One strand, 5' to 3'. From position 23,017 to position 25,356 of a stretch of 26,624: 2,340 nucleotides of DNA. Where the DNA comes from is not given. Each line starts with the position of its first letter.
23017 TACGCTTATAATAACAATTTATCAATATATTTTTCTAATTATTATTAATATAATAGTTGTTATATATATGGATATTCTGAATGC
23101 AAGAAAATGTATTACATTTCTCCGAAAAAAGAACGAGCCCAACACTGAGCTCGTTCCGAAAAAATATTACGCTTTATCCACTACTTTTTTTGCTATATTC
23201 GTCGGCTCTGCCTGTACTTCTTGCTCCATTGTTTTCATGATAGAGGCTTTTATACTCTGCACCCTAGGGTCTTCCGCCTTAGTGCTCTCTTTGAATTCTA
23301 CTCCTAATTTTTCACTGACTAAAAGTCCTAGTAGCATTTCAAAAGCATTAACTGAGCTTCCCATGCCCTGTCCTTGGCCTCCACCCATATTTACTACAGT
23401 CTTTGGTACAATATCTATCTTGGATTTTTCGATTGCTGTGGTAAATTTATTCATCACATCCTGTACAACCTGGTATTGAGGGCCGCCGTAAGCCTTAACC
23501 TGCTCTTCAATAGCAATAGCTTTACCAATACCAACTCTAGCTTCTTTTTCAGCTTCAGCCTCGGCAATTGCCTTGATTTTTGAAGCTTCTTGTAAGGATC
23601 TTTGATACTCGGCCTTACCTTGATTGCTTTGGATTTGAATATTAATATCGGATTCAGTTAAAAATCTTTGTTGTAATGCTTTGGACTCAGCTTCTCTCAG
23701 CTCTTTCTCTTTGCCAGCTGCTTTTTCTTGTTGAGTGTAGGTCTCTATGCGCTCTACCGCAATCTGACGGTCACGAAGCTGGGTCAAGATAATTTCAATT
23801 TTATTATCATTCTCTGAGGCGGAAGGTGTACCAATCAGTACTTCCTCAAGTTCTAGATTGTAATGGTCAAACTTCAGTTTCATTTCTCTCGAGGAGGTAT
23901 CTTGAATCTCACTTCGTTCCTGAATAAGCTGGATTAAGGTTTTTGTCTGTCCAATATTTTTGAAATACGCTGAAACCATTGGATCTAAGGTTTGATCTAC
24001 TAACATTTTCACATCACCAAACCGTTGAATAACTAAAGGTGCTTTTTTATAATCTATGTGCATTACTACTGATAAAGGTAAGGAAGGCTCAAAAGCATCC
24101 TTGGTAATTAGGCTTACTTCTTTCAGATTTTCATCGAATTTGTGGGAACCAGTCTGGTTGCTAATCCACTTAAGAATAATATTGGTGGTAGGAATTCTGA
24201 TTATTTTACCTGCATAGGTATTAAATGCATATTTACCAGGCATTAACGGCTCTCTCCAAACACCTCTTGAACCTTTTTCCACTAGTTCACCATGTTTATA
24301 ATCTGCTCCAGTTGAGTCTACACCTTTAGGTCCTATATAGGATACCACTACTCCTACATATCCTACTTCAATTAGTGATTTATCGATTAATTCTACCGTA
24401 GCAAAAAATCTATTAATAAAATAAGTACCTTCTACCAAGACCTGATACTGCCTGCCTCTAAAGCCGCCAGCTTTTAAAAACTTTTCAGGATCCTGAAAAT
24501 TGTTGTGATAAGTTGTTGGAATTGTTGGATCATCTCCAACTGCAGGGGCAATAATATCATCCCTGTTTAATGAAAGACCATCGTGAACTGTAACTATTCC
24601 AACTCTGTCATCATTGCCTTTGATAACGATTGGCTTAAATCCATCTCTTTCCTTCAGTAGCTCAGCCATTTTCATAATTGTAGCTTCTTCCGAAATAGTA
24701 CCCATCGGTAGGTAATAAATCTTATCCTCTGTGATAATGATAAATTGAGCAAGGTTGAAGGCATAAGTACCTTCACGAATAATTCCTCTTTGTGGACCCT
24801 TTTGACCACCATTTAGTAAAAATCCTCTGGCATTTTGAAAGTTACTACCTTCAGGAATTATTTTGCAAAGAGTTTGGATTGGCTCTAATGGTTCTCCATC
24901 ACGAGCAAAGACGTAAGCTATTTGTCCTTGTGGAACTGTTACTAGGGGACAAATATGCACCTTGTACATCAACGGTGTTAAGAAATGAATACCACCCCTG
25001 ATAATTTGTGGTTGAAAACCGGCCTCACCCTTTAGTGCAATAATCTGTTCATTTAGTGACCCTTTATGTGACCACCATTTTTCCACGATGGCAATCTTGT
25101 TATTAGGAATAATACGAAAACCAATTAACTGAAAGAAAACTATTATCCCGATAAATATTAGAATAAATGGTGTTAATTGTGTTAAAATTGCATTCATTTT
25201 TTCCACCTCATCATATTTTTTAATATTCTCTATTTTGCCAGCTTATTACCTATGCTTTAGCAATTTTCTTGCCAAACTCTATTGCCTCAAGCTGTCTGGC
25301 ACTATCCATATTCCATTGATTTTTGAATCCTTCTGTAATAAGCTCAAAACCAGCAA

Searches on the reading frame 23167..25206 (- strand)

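Call 6: search_protein_families(library=pfam, proteins=[window:23167-25206:-], max_evalue=0.001)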
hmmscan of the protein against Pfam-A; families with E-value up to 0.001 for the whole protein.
window:23167-25206:- (679 aa): 1 family
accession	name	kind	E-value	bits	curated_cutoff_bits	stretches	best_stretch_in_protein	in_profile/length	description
PF01145.31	Band_7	-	1.4e-14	55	23.6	1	279-488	3-170/176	SPFH domain / Band 7 family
